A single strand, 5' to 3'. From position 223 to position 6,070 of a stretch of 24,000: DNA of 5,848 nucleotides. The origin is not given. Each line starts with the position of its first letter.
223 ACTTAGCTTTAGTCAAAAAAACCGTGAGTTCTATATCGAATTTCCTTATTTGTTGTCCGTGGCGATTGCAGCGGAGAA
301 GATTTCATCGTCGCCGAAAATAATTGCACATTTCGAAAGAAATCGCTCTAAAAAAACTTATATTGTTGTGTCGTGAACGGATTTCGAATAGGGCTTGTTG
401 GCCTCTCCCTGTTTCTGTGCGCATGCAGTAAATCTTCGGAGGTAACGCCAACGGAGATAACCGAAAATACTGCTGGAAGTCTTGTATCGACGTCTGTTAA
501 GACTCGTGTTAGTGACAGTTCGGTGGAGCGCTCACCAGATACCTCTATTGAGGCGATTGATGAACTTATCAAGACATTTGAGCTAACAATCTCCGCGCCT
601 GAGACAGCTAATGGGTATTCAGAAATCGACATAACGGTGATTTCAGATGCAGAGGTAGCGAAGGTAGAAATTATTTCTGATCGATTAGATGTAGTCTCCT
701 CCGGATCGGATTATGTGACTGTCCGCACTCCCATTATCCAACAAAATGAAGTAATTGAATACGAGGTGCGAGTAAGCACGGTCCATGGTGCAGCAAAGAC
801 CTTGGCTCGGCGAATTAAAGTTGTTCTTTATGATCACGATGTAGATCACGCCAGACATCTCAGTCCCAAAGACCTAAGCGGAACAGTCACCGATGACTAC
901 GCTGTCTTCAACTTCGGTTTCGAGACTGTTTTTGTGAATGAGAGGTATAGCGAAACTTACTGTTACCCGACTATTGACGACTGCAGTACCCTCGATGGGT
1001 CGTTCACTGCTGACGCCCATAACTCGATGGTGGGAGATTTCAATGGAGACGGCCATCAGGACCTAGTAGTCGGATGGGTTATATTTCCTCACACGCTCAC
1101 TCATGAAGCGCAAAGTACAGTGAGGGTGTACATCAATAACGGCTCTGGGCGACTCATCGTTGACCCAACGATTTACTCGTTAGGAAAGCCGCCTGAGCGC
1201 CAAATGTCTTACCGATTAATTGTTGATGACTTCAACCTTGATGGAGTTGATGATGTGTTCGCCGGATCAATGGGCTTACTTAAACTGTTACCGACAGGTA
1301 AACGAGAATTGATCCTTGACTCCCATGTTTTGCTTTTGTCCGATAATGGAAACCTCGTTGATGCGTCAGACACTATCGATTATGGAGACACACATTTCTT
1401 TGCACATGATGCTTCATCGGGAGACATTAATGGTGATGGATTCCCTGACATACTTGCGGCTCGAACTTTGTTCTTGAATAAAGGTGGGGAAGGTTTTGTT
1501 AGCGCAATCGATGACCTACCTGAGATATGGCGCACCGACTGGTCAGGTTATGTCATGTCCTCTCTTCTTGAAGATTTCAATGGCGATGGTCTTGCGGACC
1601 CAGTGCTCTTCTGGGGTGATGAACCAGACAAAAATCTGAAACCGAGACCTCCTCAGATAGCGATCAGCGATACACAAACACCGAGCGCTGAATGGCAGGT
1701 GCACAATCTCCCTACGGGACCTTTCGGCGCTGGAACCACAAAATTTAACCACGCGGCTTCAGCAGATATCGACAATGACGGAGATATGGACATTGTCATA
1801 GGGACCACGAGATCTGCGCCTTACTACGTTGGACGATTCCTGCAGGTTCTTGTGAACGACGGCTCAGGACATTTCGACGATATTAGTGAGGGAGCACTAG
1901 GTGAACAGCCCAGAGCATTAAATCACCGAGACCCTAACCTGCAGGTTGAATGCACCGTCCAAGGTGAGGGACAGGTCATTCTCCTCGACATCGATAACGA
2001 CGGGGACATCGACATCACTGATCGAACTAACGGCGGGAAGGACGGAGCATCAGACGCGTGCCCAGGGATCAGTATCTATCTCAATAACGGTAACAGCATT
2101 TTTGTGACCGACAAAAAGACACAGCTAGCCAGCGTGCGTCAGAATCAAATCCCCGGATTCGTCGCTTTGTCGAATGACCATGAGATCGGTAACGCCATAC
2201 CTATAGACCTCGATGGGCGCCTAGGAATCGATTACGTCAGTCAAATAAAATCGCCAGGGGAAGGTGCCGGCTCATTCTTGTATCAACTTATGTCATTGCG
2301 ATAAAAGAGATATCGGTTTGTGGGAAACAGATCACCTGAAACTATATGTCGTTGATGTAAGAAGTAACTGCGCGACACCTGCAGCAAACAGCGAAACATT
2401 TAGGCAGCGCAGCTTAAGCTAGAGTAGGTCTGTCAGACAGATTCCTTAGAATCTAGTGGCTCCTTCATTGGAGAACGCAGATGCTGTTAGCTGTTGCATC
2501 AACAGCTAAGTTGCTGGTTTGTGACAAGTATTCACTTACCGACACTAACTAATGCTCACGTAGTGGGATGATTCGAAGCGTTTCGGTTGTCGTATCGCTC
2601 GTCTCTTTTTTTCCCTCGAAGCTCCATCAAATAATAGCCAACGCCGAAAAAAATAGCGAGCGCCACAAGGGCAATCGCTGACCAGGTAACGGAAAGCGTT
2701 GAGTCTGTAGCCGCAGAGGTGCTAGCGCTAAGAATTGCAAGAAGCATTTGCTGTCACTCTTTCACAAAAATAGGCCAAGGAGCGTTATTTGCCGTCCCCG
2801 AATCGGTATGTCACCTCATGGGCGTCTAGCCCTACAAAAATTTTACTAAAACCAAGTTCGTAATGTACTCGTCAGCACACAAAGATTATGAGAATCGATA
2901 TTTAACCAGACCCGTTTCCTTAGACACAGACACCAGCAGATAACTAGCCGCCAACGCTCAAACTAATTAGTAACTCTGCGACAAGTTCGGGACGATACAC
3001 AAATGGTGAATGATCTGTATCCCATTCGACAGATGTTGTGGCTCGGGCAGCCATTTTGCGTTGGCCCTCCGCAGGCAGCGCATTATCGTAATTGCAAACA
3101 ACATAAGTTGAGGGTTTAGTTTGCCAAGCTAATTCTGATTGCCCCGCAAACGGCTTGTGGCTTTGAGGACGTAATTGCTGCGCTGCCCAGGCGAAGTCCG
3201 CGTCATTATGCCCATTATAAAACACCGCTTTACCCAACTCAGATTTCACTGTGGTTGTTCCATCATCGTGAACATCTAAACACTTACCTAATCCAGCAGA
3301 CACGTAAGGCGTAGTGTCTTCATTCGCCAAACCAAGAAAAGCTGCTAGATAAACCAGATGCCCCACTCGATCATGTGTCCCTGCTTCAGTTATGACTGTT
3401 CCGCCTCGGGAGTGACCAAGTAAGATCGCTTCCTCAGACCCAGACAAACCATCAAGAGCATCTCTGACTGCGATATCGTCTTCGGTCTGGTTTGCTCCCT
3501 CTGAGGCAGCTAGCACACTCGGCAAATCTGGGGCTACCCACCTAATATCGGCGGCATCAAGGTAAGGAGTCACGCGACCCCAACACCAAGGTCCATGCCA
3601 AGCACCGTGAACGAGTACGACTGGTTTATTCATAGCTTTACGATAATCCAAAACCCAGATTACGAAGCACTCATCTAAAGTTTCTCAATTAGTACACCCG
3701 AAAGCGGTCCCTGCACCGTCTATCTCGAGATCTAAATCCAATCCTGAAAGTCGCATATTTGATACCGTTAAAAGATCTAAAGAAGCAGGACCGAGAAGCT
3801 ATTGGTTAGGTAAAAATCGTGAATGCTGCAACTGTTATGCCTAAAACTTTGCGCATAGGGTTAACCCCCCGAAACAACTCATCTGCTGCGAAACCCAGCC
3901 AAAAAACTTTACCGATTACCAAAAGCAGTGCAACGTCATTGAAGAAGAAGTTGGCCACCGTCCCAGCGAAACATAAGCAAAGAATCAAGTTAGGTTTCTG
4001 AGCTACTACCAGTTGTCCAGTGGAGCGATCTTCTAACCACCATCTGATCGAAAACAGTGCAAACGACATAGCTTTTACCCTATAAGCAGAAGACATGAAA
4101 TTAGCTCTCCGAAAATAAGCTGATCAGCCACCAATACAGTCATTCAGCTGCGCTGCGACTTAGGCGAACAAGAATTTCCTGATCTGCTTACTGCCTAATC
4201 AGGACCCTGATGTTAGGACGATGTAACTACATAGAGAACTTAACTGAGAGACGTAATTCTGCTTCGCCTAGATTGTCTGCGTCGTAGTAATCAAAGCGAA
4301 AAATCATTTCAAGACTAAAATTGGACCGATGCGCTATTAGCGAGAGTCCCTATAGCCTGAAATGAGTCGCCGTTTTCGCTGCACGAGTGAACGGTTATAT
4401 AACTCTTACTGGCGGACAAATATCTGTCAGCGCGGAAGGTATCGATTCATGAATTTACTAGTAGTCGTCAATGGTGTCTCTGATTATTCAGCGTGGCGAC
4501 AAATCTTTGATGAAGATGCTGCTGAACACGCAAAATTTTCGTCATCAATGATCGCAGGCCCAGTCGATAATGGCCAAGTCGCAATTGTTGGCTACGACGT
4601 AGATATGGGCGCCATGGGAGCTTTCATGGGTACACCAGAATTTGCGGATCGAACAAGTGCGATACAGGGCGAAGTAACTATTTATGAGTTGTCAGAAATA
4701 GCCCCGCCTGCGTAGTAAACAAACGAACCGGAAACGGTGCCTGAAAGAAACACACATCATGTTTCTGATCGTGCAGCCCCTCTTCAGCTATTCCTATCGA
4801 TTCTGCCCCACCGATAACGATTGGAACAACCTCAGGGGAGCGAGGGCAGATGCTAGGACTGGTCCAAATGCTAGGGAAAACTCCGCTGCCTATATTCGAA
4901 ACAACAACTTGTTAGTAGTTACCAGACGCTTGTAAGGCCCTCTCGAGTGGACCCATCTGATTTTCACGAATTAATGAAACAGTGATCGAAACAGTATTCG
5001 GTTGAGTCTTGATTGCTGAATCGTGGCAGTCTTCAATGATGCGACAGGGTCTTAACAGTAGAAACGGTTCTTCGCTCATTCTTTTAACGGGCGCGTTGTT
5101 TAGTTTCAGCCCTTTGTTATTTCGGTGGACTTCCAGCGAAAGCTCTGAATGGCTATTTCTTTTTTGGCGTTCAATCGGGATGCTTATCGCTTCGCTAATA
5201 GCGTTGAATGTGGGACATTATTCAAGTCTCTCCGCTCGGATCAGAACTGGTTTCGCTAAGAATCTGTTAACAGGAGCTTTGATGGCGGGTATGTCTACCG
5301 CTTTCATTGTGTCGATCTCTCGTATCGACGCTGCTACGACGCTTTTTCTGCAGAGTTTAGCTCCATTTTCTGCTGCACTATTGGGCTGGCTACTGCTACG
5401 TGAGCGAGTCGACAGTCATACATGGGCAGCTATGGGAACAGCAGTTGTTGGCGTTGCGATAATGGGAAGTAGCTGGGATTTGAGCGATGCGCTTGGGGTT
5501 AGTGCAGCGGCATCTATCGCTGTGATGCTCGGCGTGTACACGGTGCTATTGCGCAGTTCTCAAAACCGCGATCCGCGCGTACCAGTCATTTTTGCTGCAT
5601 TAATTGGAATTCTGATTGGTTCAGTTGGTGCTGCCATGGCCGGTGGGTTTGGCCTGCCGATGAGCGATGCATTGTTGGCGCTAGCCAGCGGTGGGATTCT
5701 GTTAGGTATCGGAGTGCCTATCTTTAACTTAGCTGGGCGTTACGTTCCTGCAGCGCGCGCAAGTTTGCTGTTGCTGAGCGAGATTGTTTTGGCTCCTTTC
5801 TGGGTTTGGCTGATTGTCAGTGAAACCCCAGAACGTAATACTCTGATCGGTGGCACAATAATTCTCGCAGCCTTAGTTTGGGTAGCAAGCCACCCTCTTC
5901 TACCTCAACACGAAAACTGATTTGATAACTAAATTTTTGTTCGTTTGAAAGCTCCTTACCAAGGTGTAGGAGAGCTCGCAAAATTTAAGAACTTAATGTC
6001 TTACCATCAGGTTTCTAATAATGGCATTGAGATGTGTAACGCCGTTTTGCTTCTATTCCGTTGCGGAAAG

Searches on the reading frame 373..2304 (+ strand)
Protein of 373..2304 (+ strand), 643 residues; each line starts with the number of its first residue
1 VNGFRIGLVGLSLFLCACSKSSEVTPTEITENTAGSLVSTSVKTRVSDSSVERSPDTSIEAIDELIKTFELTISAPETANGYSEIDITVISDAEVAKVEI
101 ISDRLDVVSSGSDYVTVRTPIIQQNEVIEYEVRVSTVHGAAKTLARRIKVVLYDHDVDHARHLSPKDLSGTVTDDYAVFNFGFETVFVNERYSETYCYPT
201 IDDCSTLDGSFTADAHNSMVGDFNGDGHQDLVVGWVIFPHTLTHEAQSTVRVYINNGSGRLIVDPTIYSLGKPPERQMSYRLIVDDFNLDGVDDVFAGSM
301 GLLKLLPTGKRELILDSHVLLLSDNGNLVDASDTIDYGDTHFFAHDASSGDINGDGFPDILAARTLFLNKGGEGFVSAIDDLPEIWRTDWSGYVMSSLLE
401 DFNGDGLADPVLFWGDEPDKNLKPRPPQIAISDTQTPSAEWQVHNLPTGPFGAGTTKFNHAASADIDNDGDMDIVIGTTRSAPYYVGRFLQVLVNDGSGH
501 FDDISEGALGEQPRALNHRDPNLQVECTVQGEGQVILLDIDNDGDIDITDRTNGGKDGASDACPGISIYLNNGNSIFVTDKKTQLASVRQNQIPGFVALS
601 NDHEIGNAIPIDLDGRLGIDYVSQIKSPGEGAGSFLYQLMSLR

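Call 6: search_protein_families(library=pfam, proteins=[window:373-2304:+], max_evalue=0.01)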
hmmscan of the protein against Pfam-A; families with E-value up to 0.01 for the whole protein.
window:373-2304:+ (643 aa): 2 families
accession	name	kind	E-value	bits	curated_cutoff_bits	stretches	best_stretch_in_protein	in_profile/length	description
PF13517.12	FG-GAP_3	-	3.9e-19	69.4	26.9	4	222-296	1-60/61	FG-GAP-like repeat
PF01839.29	FG-GAP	-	2.1e-17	63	22.1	3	219-234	6-21/37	FG-GAP repeat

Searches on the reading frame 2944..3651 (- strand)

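Call 4: search_protein_families(library=pfam, proteins=[window:2944-3651:-], max_evalue=0.01)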
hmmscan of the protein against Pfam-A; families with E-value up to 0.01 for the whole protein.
window:2944-3651:- (235 aa): 2 families
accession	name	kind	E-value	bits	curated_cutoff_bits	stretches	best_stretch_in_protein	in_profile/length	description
PF12697.13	Abhydrolase_6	-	6.8e-25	89.4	26.3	1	11-226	1-216/217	Alpha/beta hydrolase family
PF00561.26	Abhydrolase_1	-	4.8e-06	26.8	25.8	1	9-185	1-195/245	alpha/beta hydrolase fold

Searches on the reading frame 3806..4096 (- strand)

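Call 6: search_protein_families(library=pfam, proteins=[window:3806-4096:-], max_evalue=0.01)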
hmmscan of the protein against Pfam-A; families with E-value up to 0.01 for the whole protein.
window:3806-4096:- (96 aa): 0 families

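Call 37: search_protein_families(library=pfam, proteins=[window:3806-4096:-], max_evalue=1)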
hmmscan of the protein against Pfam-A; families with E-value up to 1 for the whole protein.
window:3806-4096:- (96 aa): 1 family
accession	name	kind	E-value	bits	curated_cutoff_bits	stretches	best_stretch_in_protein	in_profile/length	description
PF14981.11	FAM165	-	0.23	11.9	25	1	36-46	17-27/50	FAM165 family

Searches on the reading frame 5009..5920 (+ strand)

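Call 4: search_protein_families(library=pfam, proteins=[window:5009-5920:+], max_evalue=0.01)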
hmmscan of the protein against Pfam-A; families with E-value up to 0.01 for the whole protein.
window:5009-5920:+ (303 aa): 1 family
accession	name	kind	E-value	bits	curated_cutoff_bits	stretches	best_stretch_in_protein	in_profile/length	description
PF00892.27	EamA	-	2.6e-21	76.8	28.2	2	20-152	3-133/135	EamA-like transporter family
